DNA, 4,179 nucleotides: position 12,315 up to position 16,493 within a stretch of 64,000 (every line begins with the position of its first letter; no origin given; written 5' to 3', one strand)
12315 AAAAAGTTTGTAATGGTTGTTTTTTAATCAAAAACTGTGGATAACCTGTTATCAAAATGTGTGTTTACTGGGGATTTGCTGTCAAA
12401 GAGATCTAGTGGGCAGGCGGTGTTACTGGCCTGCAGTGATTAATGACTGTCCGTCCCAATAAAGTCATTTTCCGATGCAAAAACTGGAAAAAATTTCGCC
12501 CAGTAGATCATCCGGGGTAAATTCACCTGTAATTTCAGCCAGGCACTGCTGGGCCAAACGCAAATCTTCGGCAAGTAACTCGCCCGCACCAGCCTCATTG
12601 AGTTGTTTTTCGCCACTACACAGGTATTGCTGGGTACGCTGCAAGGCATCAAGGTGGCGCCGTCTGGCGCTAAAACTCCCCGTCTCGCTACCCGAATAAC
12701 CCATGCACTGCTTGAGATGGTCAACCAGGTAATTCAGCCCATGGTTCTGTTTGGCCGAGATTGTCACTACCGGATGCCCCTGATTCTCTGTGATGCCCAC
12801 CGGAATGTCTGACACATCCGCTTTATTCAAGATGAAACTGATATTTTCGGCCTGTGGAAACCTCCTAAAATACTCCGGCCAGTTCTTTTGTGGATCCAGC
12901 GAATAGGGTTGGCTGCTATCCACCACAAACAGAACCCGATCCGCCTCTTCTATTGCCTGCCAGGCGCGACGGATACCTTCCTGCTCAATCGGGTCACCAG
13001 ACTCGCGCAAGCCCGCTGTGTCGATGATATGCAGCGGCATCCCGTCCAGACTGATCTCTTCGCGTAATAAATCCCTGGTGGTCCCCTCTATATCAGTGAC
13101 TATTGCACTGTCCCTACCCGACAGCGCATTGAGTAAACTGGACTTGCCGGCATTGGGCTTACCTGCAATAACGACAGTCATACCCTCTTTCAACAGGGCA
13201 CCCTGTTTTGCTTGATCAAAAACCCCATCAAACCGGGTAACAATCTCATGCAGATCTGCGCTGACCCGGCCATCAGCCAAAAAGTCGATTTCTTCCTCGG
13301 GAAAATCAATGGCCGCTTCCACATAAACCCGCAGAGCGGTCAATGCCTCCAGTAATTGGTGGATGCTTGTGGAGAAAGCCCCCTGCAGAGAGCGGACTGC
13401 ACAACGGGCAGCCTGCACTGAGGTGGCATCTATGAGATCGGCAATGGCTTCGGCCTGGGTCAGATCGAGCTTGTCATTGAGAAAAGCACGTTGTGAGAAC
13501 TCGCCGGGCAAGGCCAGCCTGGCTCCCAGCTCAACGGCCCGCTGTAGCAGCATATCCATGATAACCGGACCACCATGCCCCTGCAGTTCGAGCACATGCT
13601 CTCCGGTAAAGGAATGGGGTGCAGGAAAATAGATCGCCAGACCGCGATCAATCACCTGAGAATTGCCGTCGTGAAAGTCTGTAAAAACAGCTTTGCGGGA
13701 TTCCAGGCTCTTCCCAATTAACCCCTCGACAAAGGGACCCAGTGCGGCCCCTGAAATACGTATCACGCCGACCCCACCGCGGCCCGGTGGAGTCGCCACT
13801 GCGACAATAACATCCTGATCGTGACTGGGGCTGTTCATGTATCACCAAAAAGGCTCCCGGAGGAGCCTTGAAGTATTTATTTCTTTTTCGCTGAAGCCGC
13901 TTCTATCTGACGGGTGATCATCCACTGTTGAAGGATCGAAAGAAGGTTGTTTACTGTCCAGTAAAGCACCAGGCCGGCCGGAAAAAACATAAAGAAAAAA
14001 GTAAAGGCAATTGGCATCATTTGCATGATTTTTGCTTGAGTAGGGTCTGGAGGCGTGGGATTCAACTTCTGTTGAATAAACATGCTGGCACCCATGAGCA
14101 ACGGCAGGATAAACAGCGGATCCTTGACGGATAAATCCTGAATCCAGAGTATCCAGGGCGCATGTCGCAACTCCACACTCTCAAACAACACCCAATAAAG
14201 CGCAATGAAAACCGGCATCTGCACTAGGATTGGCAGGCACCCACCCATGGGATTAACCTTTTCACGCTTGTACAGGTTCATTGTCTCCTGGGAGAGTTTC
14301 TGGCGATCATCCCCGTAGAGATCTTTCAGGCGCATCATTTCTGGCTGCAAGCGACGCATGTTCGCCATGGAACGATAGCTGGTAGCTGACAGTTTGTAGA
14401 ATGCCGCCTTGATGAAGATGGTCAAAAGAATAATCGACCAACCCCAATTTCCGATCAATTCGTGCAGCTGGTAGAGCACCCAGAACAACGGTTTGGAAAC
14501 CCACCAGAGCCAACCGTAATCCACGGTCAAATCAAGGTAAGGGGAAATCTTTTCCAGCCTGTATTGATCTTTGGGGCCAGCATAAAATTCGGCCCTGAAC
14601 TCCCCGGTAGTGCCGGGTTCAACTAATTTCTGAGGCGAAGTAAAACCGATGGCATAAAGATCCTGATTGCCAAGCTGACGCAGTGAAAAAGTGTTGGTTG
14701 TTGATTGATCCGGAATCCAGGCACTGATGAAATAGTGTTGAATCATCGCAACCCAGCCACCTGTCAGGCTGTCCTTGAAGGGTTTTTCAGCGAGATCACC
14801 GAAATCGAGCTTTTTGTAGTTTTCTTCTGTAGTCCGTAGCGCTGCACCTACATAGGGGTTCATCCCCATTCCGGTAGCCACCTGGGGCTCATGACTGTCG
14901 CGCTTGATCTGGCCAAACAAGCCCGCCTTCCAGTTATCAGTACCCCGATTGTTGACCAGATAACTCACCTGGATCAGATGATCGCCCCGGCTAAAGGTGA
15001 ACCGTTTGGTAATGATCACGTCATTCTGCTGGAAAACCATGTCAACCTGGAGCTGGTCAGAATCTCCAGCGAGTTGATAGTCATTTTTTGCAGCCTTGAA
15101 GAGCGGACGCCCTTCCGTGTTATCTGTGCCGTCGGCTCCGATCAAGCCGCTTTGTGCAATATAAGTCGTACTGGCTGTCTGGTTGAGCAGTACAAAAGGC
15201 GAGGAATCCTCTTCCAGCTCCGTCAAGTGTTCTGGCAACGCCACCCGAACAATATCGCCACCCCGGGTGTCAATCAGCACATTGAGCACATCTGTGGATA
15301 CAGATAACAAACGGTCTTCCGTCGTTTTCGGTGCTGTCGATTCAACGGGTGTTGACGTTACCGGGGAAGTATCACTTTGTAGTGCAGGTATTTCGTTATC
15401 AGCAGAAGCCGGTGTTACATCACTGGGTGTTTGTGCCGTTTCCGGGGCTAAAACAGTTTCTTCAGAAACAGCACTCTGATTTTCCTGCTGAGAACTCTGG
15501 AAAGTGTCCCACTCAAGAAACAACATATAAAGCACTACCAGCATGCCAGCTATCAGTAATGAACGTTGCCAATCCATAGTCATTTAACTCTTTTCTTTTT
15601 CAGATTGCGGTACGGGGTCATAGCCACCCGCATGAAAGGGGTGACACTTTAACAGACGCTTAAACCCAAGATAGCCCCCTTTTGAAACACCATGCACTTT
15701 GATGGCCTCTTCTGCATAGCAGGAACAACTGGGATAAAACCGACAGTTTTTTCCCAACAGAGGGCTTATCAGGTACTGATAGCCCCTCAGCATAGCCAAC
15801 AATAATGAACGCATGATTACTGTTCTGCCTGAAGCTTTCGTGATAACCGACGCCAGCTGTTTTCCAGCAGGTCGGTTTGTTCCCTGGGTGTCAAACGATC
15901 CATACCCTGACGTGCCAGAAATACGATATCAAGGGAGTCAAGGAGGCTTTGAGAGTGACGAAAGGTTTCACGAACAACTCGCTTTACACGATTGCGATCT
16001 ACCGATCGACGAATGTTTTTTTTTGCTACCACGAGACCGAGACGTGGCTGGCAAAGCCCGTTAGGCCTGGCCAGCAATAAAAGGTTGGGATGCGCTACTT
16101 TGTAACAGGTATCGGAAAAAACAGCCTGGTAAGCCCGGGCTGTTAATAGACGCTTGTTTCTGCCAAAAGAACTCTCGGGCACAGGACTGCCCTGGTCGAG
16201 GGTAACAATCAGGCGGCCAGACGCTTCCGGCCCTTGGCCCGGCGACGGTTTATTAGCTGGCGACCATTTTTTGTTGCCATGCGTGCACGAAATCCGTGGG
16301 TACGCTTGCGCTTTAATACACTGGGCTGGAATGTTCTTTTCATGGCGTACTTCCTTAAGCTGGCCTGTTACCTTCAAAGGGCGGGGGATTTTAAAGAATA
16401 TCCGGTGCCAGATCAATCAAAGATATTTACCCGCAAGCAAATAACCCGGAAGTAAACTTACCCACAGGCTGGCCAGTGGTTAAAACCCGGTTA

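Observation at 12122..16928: rpmH-rnpA-yidD-yidC-mnmE block is inverted between two origin-like regions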

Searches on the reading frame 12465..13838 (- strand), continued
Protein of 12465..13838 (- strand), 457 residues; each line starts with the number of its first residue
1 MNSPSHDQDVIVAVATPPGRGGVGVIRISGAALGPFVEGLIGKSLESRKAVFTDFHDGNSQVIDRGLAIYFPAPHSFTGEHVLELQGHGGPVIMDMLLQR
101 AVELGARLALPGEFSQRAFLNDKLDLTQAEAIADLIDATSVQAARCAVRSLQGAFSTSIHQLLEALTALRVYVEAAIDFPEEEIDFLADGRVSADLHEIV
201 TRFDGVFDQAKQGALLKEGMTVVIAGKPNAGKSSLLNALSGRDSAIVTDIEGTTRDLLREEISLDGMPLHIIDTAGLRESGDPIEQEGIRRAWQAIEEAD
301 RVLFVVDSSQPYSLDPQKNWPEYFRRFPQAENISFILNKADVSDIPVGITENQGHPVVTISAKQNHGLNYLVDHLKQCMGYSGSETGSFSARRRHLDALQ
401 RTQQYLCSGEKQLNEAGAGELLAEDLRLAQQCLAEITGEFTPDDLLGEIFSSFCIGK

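Call 55: find_encoding_contigs(protein=P0082, flank=6000, max_places=2)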
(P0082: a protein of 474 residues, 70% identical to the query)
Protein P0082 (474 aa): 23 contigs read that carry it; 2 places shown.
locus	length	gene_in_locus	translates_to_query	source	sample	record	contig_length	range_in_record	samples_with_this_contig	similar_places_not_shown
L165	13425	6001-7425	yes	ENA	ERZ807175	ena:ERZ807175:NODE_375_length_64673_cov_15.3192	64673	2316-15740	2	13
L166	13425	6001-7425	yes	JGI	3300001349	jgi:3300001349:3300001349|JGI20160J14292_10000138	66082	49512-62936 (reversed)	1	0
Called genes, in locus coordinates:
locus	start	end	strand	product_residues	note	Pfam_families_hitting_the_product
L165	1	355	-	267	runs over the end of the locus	PF00142:Fer4_NifH, PF01656:CbiA, PF02374:ArsA_ATPase, PF06564:CBP_BcsQ, PF09140:MipZ, PF10609:ParA, PF13614:AAA_31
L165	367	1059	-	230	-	PF02527:GidB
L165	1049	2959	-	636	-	PF01134:GIDA, PF12831:FAD_oxidored (weak), PF21680:GIDA_C_1st, PF13932:SAM_GIDA_C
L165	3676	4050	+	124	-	PF00825:Ribonuclease_P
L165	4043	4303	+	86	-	PF01809:YidD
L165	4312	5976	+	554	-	PF14849:YidC_periplas, PF02096:60KD_IMP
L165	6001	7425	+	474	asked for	PF10396:TrmE_N, PF12631:MnmE_helical, PF02421:FeoB_N, PF04548:AIG1 (weak), PF01926:MMR_HSR1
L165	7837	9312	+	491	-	PF11638:DnaA_N, PF00308:Bac_DnaA, PF08299:Bac_DnaA_C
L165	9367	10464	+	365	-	PF00712:DNA_pol3_beta, PF02767:DNA_pol3_beta_2, PF02768:DNA_pol3_beta_3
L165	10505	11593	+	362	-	PF02463:SMC_N, PF13175:AAA_15 (weak), PF13476:AAA_23 (weak), PF13304:AAA_21 (weak)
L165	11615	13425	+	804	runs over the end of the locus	PF02518:HATPase_c, PF00204:DNA_gyraseB, PF01751:Toprim, PF21249:GyrB_hook, PF18053:GyrB_insert, PF00986:DNA_gyraseB_C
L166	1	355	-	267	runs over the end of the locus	PF00142:Fer4_NifH, PF01656:CbiA, PF02374:ArsA_ATPase, PF06564:CBP_BcsQ, PF09140:MipZ, PF10609:ParA, PF13614:AAA_31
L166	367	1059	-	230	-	PF02527:GidB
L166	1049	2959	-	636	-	PF01134:GIDA, PF12831:FAD_oxidored (weak), PF21680:GIDA_C_1st, PF13932:SAM_GIDA_C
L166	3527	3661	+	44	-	PF00468:Ribosomal_L34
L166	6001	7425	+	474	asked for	PF10396:TrmE_N, PF12631:MnmE_helical, PF02421:FeoB_N, PF04548:AIG1 (weak), PF01926:MMR_HSR1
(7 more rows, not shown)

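Call 56: find_encoding_contigs(protein=P0099, flank=6000, max_places=1)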
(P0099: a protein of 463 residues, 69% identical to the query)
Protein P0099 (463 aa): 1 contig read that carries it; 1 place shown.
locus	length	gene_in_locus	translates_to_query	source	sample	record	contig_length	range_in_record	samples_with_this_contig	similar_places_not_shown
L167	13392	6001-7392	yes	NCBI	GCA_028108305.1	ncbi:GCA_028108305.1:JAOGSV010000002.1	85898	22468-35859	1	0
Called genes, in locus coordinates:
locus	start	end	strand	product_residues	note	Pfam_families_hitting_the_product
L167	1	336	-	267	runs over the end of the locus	PF00142:Fer4_NifH, PF01656:CbiA, PF02374:ArsA_ATPase, PF06564:CBP_BcsQ, PF09140:MipZ, PF10609:ParA, PF13614:AAA_31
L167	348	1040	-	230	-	PF02527:GidB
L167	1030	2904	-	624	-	PF01134:GIDA, PF12831:FAD_oxidored, PF21680:GIDA_C_1st, PF13932:SAM_GIDA_C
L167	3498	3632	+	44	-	PF00468:Ribosomal_L34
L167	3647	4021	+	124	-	PF00825:Ribonuclease_P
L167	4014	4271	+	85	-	PF01809:YidD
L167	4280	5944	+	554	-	PF14849:YidC_periplas, PF02096:60KD_IMP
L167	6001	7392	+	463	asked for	PF10396:TrmE_N, PF12631:MnmE_helical, PF03193:RsgA_GTPase (faint), PF00350:Dynamin_N (faint), PF01926:MMR_HSR1, PF02421:FeoB_N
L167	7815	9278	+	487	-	PF11638:DnaA_N, PF00308:Bac_DnaA, PF08299:Bac_DnaA_C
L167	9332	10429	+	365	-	PF00712:DNA_pol3_beta, PF02767:DNA_pol3_beta_2, PF02768:DNA_pol3_beta_3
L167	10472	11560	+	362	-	PF02463:SMC_N, PF13175:AAA_15 (weak), PF13476:AAA_23 (weak), PF13304:AAA_21 (weak)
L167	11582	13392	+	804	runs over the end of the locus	PF02518:HATPase_c, PF00204:DNA_gyraseB, PF01751:Toprim, PF21249:GyrB_hook, PF18053:GyrB_insert, PF00986:DNA_gyraseB_C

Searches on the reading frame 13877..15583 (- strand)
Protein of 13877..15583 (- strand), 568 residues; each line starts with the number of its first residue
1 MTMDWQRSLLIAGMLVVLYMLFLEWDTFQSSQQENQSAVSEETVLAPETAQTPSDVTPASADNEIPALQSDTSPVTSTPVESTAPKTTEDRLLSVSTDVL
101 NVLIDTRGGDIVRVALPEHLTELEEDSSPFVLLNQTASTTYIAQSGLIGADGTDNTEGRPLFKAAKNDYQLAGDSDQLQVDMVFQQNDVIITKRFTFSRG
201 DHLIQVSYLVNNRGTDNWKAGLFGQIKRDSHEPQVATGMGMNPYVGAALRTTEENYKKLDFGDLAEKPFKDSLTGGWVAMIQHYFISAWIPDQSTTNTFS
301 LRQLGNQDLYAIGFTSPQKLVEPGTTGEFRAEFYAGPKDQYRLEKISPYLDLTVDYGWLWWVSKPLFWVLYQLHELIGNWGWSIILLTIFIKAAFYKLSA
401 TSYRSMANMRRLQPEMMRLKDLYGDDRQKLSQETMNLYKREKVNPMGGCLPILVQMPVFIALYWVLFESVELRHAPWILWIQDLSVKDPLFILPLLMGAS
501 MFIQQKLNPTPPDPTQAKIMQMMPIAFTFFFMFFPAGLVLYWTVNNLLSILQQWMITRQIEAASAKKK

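Call 8: search_protein_families(library=ncbifam, proteins=[window:13877-15583:-])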
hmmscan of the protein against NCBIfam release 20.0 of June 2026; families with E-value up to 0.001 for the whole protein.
window:13877-15583:- (568 aa): 22 families
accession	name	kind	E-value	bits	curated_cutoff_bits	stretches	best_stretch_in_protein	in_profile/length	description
NF002352.0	PRK01318.1-3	equivalog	2.7e-224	746.4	447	1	3-567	1-559/562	membrane protein insertase YidC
NF002351.0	PRK01318.1-1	equivalog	3.7e-183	610.2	740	1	3-563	1-537/545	membrane protein insertase YidC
NF002353.0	PRK01318.1-4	equivalog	5.5e-119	398.5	365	1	3-562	2-578/596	membrane protein insertase YidC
TIGR03593.1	yidC_nterm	equivalog_domain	1.5e-103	347.2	58.25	1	5-378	1-363/363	membrane protein insertase YidC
NF002357.0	PRK01318.2-4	equivalog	1.8e-103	347.1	479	1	5-567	7-523/532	membrane protein insertase YidC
NF002354.0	PRK01318.2-1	equivalog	6.2e-76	256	1094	1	332-562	305-536/548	membrane protein insertase YidC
TIGR03592.1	yidC_oxa1_cterm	subfamily_domain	1.7e-72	243.5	84.3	1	379-558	1-191/191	membrane protein insertase YidC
NF002355.0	PRK01318.2-2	equivalog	1.1e-60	205.8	891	1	11-560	10-597/602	membrane protein insertase YidC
NF002356.0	PRK01318.2-3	equivalog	3.1e-54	184.4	460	1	13-561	13-576/627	membrane protein insertase YidC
NF002803.0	PRK02944.1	equivalog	3.5e-45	154.4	377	1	358-559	36-244/255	YidC family membrane integrase SpoIIIJ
NF002168.0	PRK01001.1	equivalog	7.5e-44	150.3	670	1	348-564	540-782/795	membrane protein insertase YidC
NF002359.0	PRK01318.2-6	equivalog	1.5e-40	139.2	600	1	11-494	17-493/624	membrane protein insertase YidC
NF002358.0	PRK01318.2-5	equivalog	7.9e-36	123.9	605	1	351-560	312-539/545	membrane protein insertase YidC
NF002350.0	PRK01315.1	equivalog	2.1e-33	115.8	282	2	379-471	41-133/329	membrane protein insertase YidC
NF002734.0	PRK02654.1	equivalog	6.2e-31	107.6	324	2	368-466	15-116/384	membrane protein insertase YidC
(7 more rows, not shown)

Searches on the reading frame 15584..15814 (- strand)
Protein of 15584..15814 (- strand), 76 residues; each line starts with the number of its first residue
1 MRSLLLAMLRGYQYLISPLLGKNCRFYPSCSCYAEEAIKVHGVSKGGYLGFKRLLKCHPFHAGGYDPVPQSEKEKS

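Call 8: search_protein_families(library=ncbifam, proteins=[window:15584-15814:-])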
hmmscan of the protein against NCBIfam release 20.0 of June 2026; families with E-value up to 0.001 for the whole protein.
window:15584-15814:- (76 aa): 1 family
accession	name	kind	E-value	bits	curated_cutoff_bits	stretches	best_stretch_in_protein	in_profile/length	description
TIGR00278.2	TIGR00278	equivalog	4.3e-24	84.1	40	1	3-65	2-64/64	membrane protein insertion efficiency factor YidD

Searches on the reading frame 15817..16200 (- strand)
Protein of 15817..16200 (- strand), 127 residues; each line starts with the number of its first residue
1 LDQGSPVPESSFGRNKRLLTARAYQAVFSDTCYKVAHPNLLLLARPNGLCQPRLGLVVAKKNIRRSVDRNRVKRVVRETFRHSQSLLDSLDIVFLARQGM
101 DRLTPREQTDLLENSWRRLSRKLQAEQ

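Call 8: search_protein_families(library=ncbifam, proteins=[window:15817-16200:-])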
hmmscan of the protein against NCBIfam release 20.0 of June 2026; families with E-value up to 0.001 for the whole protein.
window:15817-16200:- (127 aa): 8 families
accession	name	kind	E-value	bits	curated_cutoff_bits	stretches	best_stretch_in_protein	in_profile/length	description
TIGR00188.1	rnpA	equivalog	1.5e-21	76.7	38.35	1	17-121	6-109/111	ribonuclease P protein component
NF000707.0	PRK00038.1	equivalog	5e-09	36.6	186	1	50-95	48-93/123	ribonuclease P protein component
NF002511.0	PRK01903.2-2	equivalog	3.6e-08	33.4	227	1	53-88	56-91/140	ribonuclease P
NF002507.0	PRK01903.1-1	equivalog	7.7e-07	29.4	225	1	52-89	59-96/150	ribonuclease P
NF002515.0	PRK01903.3-2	subfamily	8.2e-07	29.4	175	1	56-84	2-30/85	ribonuclease P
NF002509.0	PRK01903.1-4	equivalog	2.3e-06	28.4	175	1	53-90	29-67/107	ribonuclease P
NF002512.0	PRK01903.2-3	equivalog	1.8e-05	24.7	231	1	57-87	64-95/146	ribonuclease P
NF002513.0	PRK01903.2-4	equivalog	5.9e-05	23.4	240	1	50-86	30-66/118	ribonuclease P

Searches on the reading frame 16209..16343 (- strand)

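Call 8: search_protein_families(library=ncbifam, proteins=[window:16209-16343:-])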
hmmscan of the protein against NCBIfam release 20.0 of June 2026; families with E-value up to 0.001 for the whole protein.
window:16209-16343:- (44 aa): 1 family
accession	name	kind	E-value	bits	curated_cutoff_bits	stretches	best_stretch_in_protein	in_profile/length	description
TIGR01030.1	rpmH_bact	equivalog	2.6e-25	88.4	37.65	1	1-44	1-44/44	50S ribosomal protein L34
